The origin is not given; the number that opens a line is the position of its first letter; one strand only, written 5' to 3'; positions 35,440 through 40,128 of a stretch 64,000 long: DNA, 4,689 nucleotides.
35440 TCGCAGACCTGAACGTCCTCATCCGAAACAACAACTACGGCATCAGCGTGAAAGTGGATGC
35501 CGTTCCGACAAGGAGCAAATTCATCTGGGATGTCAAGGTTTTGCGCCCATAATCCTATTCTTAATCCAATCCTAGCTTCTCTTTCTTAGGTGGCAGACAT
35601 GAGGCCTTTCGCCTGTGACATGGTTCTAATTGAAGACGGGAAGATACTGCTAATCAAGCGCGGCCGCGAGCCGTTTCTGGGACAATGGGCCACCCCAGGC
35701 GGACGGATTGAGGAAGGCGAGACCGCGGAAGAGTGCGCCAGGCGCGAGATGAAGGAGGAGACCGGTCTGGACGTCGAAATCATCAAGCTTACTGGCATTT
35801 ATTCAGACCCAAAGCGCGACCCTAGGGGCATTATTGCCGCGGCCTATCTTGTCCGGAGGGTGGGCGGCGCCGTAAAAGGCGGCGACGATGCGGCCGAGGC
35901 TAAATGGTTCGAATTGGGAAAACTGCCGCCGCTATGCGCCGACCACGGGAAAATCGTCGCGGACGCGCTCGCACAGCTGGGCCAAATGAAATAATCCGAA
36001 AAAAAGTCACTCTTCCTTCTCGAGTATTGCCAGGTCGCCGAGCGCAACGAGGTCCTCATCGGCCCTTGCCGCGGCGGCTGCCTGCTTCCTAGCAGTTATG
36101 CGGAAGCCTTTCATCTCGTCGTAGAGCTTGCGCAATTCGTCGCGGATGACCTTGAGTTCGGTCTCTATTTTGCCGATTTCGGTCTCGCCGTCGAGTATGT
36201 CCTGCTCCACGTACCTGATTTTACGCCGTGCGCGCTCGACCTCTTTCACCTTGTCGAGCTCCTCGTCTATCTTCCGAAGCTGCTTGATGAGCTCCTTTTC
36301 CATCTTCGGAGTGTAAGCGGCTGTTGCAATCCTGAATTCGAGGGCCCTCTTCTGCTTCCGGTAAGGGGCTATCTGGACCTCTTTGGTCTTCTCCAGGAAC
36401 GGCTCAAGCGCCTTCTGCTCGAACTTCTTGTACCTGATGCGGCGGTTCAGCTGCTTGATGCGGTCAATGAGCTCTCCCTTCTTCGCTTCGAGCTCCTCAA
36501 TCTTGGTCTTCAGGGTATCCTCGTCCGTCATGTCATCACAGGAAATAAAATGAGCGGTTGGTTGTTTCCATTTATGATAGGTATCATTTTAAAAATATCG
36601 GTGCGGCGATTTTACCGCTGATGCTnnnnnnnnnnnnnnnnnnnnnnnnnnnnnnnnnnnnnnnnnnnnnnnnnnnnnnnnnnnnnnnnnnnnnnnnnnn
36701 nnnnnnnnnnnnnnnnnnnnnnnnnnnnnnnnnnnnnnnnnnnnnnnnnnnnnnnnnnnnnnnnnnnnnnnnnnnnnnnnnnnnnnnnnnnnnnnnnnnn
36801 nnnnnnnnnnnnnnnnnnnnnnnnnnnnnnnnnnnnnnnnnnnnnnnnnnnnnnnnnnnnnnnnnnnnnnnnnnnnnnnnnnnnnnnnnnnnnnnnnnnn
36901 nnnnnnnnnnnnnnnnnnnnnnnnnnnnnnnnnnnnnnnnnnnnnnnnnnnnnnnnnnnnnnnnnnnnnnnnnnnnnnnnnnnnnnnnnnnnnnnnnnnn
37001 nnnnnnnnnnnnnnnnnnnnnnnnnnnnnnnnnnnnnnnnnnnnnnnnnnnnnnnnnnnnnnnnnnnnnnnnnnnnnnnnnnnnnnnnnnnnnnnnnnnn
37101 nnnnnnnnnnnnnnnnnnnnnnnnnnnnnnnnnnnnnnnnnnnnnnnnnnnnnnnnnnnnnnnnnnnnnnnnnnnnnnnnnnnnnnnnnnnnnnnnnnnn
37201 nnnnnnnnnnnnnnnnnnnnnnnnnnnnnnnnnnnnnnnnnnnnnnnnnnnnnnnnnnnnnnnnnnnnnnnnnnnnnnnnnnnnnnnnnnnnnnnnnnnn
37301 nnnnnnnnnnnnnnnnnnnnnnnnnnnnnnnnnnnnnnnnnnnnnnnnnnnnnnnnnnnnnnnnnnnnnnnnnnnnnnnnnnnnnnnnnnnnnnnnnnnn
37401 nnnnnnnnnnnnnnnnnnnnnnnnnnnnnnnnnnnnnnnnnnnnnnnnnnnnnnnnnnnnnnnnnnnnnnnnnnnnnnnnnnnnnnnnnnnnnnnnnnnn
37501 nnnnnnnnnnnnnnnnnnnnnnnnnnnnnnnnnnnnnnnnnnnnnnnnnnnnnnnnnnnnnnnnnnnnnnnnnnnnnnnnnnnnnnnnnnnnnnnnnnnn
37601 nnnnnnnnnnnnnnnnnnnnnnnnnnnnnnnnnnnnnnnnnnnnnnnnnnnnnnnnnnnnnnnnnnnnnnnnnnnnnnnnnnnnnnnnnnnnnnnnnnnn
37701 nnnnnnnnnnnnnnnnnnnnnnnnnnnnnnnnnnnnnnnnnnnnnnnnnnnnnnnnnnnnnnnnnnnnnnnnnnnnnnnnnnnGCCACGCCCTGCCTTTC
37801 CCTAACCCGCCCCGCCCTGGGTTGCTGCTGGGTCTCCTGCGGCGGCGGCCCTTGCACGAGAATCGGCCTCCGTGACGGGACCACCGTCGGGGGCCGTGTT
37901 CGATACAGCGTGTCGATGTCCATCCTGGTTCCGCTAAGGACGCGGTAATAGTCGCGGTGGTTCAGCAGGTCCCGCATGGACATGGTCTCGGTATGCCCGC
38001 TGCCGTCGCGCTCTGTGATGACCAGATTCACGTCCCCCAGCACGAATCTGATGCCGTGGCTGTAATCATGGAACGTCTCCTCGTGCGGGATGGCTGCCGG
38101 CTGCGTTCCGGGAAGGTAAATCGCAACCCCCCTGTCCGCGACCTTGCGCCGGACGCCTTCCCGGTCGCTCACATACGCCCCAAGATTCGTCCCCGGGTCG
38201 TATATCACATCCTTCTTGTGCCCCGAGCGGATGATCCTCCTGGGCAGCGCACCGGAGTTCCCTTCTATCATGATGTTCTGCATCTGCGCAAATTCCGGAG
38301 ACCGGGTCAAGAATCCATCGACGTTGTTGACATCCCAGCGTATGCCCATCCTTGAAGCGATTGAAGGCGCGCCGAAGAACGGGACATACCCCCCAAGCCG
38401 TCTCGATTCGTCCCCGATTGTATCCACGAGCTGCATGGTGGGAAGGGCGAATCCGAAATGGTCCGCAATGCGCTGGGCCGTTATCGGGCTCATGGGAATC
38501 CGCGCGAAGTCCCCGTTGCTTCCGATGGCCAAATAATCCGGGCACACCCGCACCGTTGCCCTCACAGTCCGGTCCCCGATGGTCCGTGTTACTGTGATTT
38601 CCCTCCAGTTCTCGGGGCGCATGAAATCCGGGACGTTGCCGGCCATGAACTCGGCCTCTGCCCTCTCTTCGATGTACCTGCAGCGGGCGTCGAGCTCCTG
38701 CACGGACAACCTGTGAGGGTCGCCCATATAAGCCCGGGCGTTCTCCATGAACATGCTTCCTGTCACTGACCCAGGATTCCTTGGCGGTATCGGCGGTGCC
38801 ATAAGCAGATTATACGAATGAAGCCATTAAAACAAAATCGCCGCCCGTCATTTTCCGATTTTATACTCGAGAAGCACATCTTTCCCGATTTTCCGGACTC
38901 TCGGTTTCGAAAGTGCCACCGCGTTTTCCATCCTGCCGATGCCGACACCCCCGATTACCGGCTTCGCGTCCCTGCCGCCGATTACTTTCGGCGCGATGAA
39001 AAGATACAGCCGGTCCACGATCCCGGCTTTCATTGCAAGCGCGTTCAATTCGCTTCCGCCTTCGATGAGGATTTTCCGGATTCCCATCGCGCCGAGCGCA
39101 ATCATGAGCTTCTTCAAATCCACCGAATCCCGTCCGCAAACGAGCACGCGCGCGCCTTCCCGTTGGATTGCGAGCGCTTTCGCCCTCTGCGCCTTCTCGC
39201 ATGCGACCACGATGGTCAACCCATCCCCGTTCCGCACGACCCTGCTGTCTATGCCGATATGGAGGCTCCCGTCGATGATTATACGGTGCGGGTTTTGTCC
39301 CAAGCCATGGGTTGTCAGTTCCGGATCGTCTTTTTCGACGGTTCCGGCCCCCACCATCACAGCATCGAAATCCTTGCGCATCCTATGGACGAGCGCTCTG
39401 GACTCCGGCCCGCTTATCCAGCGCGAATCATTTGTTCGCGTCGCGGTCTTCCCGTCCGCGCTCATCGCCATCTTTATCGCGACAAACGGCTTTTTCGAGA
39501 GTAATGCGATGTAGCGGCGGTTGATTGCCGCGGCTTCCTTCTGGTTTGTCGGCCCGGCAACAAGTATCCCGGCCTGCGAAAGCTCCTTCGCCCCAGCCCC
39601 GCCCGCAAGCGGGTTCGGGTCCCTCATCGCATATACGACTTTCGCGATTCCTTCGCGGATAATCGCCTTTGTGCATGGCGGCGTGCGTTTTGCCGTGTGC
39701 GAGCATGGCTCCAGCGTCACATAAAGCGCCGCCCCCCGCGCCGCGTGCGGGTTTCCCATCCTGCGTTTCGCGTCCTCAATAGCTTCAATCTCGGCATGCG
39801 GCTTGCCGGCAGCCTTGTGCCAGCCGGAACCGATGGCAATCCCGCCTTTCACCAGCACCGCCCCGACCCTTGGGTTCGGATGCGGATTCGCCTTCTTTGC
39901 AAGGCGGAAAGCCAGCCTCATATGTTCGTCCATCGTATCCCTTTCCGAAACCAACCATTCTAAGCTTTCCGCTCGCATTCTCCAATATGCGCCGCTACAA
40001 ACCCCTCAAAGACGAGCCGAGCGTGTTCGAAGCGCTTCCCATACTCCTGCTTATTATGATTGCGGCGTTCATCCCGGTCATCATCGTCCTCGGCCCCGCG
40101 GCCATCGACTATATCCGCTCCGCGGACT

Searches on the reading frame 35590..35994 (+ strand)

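Call 39: search_protein_families(library=pfam, proteins=[window:35590-35994:+], max_evalue=0.001)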
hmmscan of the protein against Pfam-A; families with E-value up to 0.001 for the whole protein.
window:35590-35994:+ (134 aa): 2 families
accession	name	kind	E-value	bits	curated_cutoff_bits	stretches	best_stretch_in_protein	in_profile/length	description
PF00293.34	NUDIX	-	1.9e-25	89.9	21.1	1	10-124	7-132/134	NUDIX domain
PF14815.12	NUDIX_4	-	3.1e-05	24.2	35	1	11-65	3-56/113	NUDIX domain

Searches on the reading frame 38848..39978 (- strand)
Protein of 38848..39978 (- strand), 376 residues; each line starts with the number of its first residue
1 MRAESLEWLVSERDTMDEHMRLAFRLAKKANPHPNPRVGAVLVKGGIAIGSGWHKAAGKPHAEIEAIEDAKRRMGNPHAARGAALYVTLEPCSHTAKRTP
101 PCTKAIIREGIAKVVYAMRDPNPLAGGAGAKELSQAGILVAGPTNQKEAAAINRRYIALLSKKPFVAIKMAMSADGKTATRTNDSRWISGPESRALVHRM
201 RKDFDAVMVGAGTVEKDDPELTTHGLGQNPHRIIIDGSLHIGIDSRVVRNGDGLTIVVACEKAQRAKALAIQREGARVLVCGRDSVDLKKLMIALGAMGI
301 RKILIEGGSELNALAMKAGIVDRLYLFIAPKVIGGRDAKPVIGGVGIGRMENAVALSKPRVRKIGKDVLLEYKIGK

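Call 13: search_protein_families(library=ncbifam, proteins=[window:38848-39978:-], max_evalue=0.00001)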
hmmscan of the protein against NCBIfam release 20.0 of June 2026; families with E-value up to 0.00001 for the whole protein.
window:38848-39978:- (376 aa): 8 families
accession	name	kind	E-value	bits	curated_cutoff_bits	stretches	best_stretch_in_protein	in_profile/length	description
TIGR00326.1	eubact_ribD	equivalog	2.6e-90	303.1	156.35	1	20-370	1-342/343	bifunctional diaminohydroxyphosphoribosylaminopyrimidine deaminase/5-amino-6-(5-phosphoribosylamino)uracil reductase RibD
NF008052.0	PRK10786.1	equivalog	2.3e-67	227.3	500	1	19-371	6-363/367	bifunctional diaminohydroxyphosphoribosylaminopyrimidine deaminase/5-amino-6-(5-phosphoribosylamino)uracil reductase RibD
TIGR00227.1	ribD_Cterm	domain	2.2e-59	200.6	150.15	1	163-373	2-215/216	riboflavin-specific deaminase C-terminal domain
TIGR01508.1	rib_reduct_arch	equivalog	5.4e-46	156.4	186.45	1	164-373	1-209/210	2,5-diamino-6-(ribosylamino)-4(3H)-pyrimidinone 5'-phosphate reductase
NF010663.0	PRK14059.1-1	equivalog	3.5e-19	69.1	184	1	164-338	28-216/253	pyrimidine reductase family protein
NF010664.0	PRK14059.1-2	equivalog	6.8e-13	48.9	226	1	163-346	36-230/257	pyrimidine reductase family protein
NF008113.2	PRK10860.1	equivalog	5.3e-12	45.9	150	1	17-128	8-115/165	tRNA adenosine(34) deaminase TadA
NF010665.0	PRK14059.1-4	equivalog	2.9e-11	43.2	274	1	171-344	48-233/260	pyrimidine reductase family protein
